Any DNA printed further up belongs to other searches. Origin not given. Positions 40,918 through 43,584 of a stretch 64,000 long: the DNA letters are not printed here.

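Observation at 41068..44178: Atypical catalytic signatures: RIHGT glycine loop with a conserved Cys-x-Glu loop, paired with a ferredoxin-less activase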

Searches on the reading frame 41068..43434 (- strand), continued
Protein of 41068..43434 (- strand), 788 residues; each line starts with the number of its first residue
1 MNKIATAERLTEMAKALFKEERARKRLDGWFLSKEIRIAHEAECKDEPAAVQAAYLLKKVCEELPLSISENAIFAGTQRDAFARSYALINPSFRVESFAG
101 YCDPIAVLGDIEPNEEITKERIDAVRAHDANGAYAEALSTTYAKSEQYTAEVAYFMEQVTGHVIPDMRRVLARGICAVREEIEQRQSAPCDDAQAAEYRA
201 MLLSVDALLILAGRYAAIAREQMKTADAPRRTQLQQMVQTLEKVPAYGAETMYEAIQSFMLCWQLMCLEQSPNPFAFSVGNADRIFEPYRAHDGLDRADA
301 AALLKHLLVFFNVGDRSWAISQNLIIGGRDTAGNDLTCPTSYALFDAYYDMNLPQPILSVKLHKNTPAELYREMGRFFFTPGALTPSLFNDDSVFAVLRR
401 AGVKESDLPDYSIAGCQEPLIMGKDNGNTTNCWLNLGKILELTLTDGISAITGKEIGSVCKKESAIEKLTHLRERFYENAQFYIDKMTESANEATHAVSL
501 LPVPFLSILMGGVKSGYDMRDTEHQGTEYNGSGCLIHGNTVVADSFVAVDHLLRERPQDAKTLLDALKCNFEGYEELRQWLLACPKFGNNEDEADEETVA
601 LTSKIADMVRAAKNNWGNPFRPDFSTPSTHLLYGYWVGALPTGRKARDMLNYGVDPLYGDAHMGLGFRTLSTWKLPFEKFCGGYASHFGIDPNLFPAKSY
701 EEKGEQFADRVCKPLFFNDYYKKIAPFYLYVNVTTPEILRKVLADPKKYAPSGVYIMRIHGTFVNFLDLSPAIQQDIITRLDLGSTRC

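Call 46: find_encoding_contigs(protein=P0319, flank=7000, max_places=1)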
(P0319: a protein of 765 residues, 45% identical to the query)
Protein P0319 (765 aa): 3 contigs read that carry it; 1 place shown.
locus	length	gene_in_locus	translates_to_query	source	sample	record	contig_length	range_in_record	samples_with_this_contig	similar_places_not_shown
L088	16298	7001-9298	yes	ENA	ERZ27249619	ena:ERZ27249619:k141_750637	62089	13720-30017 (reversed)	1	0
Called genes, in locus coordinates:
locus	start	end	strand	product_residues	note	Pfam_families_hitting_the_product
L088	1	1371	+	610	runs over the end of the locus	PF02463:SMC_N (weak), PF11398:DUF2813, PF13175:AAA_15, PF13476:AAA_23, PF13304:AAA_21, PF13175:AAA_15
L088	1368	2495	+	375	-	PF01208:URO-D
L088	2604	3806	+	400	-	PF00180:Iso_dh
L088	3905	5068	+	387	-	PF01966:HD, PF13286:HD_assoc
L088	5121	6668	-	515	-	PF01019:G_glu_transpept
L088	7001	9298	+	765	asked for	PF02901:PFL-like, PF01228:Gly_radical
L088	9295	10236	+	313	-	PF13353:Fer4_12 (faint), PF04055:Radical_SAM, PF00037:Fer4 (weak), PF13237:Fer4_10 (weak), PF14697:Fer4_21 (weak), PF12838:Fer4_7, PF13187:Fer4_9, PF00037:Fer4 (weak), +2 more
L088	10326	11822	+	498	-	PF00370:FGGY_N, PF01869:BcrAD_BadFG (faint), PF02782:FGGY_C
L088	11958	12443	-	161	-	-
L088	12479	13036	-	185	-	-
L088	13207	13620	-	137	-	-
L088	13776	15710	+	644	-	-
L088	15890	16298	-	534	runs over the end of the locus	PF00939:Na_sulph_symp, PF03600:CitMHS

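Call 47: find_encoding_contigs(protein=P0313, flank=7000, max_places=1)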
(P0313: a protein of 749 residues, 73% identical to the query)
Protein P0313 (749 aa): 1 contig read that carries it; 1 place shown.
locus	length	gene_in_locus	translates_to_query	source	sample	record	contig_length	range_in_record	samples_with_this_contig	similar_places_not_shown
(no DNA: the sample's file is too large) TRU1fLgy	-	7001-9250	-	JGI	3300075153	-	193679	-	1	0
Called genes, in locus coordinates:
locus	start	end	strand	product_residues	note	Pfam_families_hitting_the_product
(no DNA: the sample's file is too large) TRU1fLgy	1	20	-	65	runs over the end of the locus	-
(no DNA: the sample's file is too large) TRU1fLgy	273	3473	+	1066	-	PF00133:tRNA-synt_1, PF09334:tRNA-synt_1g, PF08264:Anticodon_1, PF19302:DUF5915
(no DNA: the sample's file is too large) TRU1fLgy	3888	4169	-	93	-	-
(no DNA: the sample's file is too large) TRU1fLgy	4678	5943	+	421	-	PF02403:Seryl_tRNA_N, PF00587:tRNA-synt_2b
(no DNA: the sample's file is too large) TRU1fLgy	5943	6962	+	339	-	PF18152:DAHP_snth_FXD, PF00793:DAHP_synth_1, PF03102:NeuB (weak)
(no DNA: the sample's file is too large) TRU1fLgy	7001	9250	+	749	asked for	PF02901:PFL-like, PF01228:Gly_radical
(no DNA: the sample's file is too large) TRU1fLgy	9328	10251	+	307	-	PF13353:Fer4_12 (faint), PF13237:Fer4_10, PF14697:Fer4_21, PF12838:Fer4_7, PF13187:Fer4_9, PF12837:Fer4_6 (weak), PF00037:Fer4 (weak), PF04055:Radical_SAM, +3 more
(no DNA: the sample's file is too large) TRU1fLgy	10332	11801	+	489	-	-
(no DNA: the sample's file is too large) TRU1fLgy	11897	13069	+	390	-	PF13412:HTH_24 (faint), PF00480:ROK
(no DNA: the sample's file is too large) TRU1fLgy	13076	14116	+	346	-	PF01408:GFO_IDH_MocA, PF22725:GFO_IDH_MocA_C3, PF02894:GFO_IDH_MocA_C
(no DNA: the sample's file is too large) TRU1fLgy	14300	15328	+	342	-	PF01208:URO-D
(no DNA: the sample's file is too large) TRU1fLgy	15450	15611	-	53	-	-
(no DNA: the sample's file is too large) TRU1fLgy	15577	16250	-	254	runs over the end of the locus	PF07228:SpoIIE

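Call 48: find_encoding_contigs(protein=P0143, flank=7000, max_places=1)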
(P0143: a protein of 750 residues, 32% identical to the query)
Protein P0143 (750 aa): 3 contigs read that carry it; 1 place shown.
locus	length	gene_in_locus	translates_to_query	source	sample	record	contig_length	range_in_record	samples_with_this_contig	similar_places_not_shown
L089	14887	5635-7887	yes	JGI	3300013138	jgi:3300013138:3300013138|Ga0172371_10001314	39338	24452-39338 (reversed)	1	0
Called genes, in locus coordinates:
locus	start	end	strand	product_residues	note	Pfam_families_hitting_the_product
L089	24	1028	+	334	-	PF00370:FGGY_N, PF02782:FGGY_C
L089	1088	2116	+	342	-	PF01116:F_bP_aldolase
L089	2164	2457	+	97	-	-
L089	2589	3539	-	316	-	PF02661:Fic, PF12728:HTH_17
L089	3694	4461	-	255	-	PF08220:HTH_DeoR, PF08279:HTH_11 (weak), PF00455:DeoRC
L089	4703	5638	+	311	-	PF13353:Fer4_12, PF00037:Fer4 (faint), PF12837:Fer4_6 (faint), PF12838:Fer4_7 (weak), PF13187:Fer4_9 (weak), PF04055:Radical_SAM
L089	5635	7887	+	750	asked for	PF02901:PFL-like, PF01228:Gly_radical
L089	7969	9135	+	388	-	PF00016:RuBisCO_large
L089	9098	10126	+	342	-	PF00676:E1_dh, PF02775:TPP_enzyme_C (faint)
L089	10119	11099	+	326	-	PF02779:Transket_pyr, PF02780:Transketolase_C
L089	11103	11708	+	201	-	PF01380:SIS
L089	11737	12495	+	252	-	PF00294:PfkB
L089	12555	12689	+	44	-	-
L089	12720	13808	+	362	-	PF01208:URO-D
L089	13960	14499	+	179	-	PF07385:Lyx_isomer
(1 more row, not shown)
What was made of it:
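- An RVHGY GRE sits with an FGGY kinase, aldolase, PfkB and lyxose isomerase (call 48).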

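Call 52: predict_structure(alignment_id=A3)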
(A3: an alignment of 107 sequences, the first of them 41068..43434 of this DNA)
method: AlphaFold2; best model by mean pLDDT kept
length: 788 residues; sequences in the alignment: 107
mean_pLDDT: 92.2   pTM: 0.93
mean pLDDT of the five models: 92.2, 91.6, 91.4, 90.9, 90.8
residues with pLDDT >= 90: 603; 70-90: 157; 50-70: 21; < 50: 7
segments of 3 or more residues with pLDDT < 50: 91-94, 786-788
pLDDT, mean of each block of 10 residues (from residue 1): 89 95 90 97 97 99 97 95 69 52 73 92 93 92 89 86 93 98 97 97 99 99 96 98 98 98 97 86 98 97 97 79 94 97 97 90 97 94 89 96 97 91 93 96 97 94 96 98 98 95 97 96 95 96 98 98 98 98 96 98 98 97 88 91 95 90 86 95 88 89 95 90 90 85 89 79 78 84 57
secondary structure, 60 per line:
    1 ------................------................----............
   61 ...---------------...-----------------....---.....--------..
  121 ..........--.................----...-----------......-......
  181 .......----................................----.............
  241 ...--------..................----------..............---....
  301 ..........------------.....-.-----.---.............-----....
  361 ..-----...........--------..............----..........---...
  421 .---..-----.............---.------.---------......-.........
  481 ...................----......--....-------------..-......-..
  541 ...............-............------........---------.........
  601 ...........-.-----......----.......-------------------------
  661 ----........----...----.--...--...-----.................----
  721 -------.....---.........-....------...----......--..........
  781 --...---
elements in order (helices of 4 or more, strands of 3 or more residues): H7-22 H29-44 H49-63 H99-102 H106-110 H119-130 H133-149 E154-156 H168-173 H175-187 H192-223 H228-243 H252-269 H282-293 H297-310 E323-327 H339-351 E357-362 H368-378 E387-390 H391-400 H405-410 E411-414 E418-421 E432-435 H436-444 H465-470 H472-499 H504-509 H512-515 E532-537 H539-555 H557-568 H575-582 H592-611 E619-624 H629-635 H665-672 E687-689 H700-716 E728-732 H736-744 H746-749 E756-758 E763-765 H771-780
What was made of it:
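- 41068..43434 (-): Glycyl radical enzyme, 788 aa, of the eliminase/isomerase type. AF2 model with pLDDT 92.2 and pTM 0.93 (call 52).
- On Glycyl radical enzyme superfamily (PFL-like): AF2 model with pLDDT 92 (call 52).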

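Call 55: fold_search(model_id=the predicted structure, library=pdb)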
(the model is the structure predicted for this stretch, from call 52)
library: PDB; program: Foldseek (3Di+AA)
matches with E <= 10: 148; with E <= 0.001: 68
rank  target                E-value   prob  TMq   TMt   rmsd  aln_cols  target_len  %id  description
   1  1r8w_A                7.5e-43  1.00  0.85  0.86   3.7       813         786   24  Native structure of the B12-independent glycerol dehydratase from clostridium butyricum (released 2004-06-01)
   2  2f3o_A                1.3e-42  1.00  0.85  0.86   4.2       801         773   24  Crystal Structure of a glycyl radical enzyme from Archaeoglobus fulgidus (released 2006-03-07)
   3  5i2g_A                2.1e-42  1.00  0.85  0.84   4.1       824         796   24  1,2-propanediol Dehydration in Roseburia inulinivorans; Structural Basis for Substrate and Enantiomer Selectivity (released 2016-06-01)
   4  9rco_A                2.3e-42  1.00  0.85  0.85   4.3       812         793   23  1,2-propanediol dehydratase with 0.1 % glycerol additive (released 2025-06-11)
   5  9rcq_A                4.0e-42  1.00  0.83  0.81   4.6       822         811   23  1,2-propanediol dehydratase with no ligand additives (released 2025-06-11)
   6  9rcp_B                5.4e-42  1.00  0.85  0.85   4.2       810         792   22  1,2-propanediol dehydratase with 0.1 % 1,3-propanediol additive (released 2025-06-11)
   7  5i2g_B                6.5e-42  1.00  0.85  0.84   4.2       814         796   24  1,2-propanediol Dehydration in Roseburia inulinivorans; Structural Basis for Substrate and Enantiomer Selectivity (released 2016-06-01)
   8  9rcp_C                3.4e-41  1.00  0.84  0.83   4.5       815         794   23  1,2-propanediol dehydratase with 0.1 % 1,3-propanediol additive (released 2025-06-11)
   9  5i2a_A                3.6e-41  1.00  0.83  0.79   4.6       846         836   23  1,2-propanediol Dehydration in Roseburia inulinivorans; Structural Basis for Substrate and Enantiomer Selectivity (released 2016-06-01)
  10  5i2a_B                1.9e-40  1.00  0.82  0.77   5.3       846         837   22  1,2-propanediol Dehydration in Roseburia inulinivorans; Structural Basis for Substrate and Enantiomer Selectivity (released 2016-06-01)
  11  8iof_C                9.3e-40  1.00  0.84  0.83   4.5       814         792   22  Crystal structure of N-methyl-Cis-4-hydroxy-D-proline dehydratase in Clostridium sp. FS41 (released 2024-03-27)
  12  8iof_A                5.9e-39  1.00  0.84  0.84   4.5       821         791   21  Crystal structure of N-methyl-Cis-4-hydroxy-D-proline dehydratase in Clostridium sp. FS41 (released 2024-03-27)
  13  8id0                  1.0e-38  1.00  0.83  0.85   4.4       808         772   25  Crystal structure of PflD bound to 1,5-anhydromannitol-6-phosphate in Streptococcus dysgalactiae subsp. equisimilis (released 2024-10-02)
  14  5fau_B                2.6e-38  1.00  0.83  0.82   4.4       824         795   20  wild-type choline TMA lyase in complex with choline (released 2016-09-28)
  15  5kdp_A                3.0e-38  1.00  0.83  0.81   4.3       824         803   20  E491A mutant of choline TMA-lyase (released 2016-09-28)
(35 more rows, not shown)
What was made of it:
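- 41068..43434 (-): Foldseek TM 0.85 to 1r8w, 2f3o and 5i2g (call 55).
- On Glycyl radical enzyme superfamily (PFL-like): TM 0.80-0.85 to 50 solved GRE chains (call 55).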

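Call 65: find_encoding_contigs(protein=P0340, flank=8000, max_places=1)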
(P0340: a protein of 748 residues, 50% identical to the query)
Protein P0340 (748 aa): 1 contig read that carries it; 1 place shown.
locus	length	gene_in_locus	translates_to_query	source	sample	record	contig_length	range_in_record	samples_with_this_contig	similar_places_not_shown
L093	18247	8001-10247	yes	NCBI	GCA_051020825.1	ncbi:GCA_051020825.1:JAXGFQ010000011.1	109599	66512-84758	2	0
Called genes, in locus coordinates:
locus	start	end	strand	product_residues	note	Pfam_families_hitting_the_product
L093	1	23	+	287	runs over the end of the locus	PF01418:HTH_6, PF01380:SIS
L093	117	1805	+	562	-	PF02730:AFOR_N, PF01314:AFOR_C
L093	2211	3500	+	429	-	PF01315:Ald_Xan_dh_C, PF02738:MoCoBD_1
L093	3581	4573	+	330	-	PF20256:MoCoBD_2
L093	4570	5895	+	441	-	PF01979:Amidohydro_1, PF07969:Amidohydro_3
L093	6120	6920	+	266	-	PF08220:HTH_DeoR, PF08279:HTH_11 (weak), PF00455:DeoRC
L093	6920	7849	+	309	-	PF13353:Fer4_12 (weak), PF00037:Fer4 (weak), PF12837:Fer4_6 (weak), PF12838:Fer4_7, PF13187:Fer4_9, PF13237:Fer4_10, PF14697:Fer4_21, PF04055:Radical_SAM, +5 more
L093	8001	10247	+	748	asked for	PF02901:PFL-like, PF01228:Gly_radical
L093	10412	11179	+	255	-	PF08220:HTH_DeoR, PF00455:DeoRC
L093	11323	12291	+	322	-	PF00294:PfkB, PF08543:Phos_pyr_kin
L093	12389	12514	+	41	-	-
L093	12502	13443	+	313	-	PF00294:PfkB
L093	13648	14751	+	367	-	PF20511:PMI_typeI_cat, PF21621:MPI_cupin_dom (faint)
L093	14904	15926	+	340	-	PF00532:Peripla_BP_1, PF13407:Peripla_BP_4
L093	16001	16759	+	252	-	PF02463:SMC_N (faint), PF00005:ABC_tran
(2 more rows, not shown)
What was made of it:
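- The Moorella RVHGF GRE sits with two PfkB kinases, a PMI type I and a ribose-type ABC transporter (call 65).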

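Call 66: find_encoding_contigs(protein=P0316, flank=8000, max_places=1)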
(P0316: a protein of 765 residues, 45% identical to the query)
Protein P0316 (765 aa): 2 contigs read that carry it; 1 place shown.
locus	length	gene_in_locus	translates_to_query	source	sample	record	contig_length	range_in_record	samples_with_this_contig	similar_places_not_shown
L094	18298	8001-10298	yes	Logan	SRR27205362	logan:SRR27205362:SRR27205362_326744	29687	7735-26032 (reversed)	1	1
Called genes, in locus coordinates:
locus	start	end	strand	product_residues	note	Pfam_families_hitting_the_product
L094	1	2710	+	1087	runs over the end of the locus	-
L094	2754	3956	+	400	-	PF00180:Iso_dh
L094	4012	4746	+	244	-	PF00625:Guanylate_kin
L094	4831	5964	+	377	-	PF01966:HD, PF13286:HD_assoc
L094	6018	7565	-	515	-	PF01019:G_glu_transpept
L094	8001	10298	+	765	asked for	PF02901:PFL-like, PF01228:Gly_radical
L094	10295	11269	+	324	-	PF13353:Fer4_12, PF04055:Radical_SAM, PF13237:Fer4_10 (faint), PF14697:Fer4_21 (weak), PF12837:Fer4_6 (faint), PF12838:Fer4_7 (weak), PF13187:Fer4_9 (weak), PF00037:Fer4 (weak), +1 more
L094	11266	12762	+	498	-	PF00370:FGGY_N, PF01869:BcrAD_BadFG (faint), PF02782:FGGY_C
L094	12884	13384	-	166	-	-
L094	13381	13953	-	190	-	-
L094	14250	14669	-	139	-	-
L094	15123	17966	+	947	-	PF05345:He_PIG, PF07495:Y_Y_Y (faint), PF19190:BACON_2 (faint)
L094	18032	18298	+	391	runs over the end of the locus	-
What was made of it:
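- RVHGM GREs sit with a long activase and an FGGY kinase (calls 46, 66).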

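Call 67: find_encoding_contigs(protein=P0345, flank=8000, max_places=1)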
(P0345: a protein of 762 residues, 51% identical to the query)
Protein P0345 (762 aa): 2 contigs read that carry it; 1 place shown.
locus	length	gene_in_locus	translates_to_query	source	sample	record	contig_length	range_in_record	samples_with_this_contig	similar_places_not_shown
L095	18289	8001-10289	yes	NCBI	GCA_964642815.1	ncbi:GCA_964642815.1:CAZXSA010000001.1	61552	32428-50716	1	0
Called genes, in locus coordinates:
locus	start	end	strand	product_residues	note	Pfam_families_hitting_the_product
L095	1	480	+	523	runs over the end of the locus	PF12860:PAS_7 (faint), PF00989:PAS, PF08448:PAS_4, PF13426:PAS_9 (faint), PF00512:HisKA, PF02518:HATPase_c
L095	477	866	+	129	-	PF00072:Response_reg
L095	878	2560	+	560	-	PF08668:HDOD (weak), PF13487:HD_5, PF01966:HD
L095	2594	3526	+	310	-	PF04909:Amidohydro_2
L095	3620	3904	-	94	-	-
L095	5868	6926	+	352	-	PF03786:UxuA, PF01261:AP_endonuc_2, PF03786:UxuA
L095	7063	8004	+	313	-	PF13353:Fer4_12 (weak), PF00037:Fer4, PF12837:Fer4_6, PF13237:Fer4_10 (weak), PF14697:Fer4_21 (weak), PF12838:Fer4_7 (weak), PF13187:Fer4_9 (weak), PF04055:Radical_SAM, +1 more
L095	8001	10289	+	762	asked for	PF02901:PFL-like, PF01228:Gly_radical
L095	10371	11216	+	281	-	-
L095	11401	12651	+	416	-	PF03349:Toluene_X, PF13505:OMP_b-brl (faint), PF10677:DUF2490 (faint)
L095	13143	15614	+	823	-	PF13682:CZB, PF08269:dCache_2, PF17200:sCache_2, PF00015:MCPsignal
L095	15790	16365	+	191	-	PF01339:CheB_methylest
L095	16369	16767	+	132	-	PF00072:Response_reg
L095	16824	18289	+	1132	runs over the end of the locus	PF00072:Response_reg, PF08448:PAS_4, PF00989:PAS (weak), PF13188:PAS_8 (weak), PF00512:HisKA, PF02518:HATPase_c, PF00072:Response_reg, PF01627:Hpt, +1 more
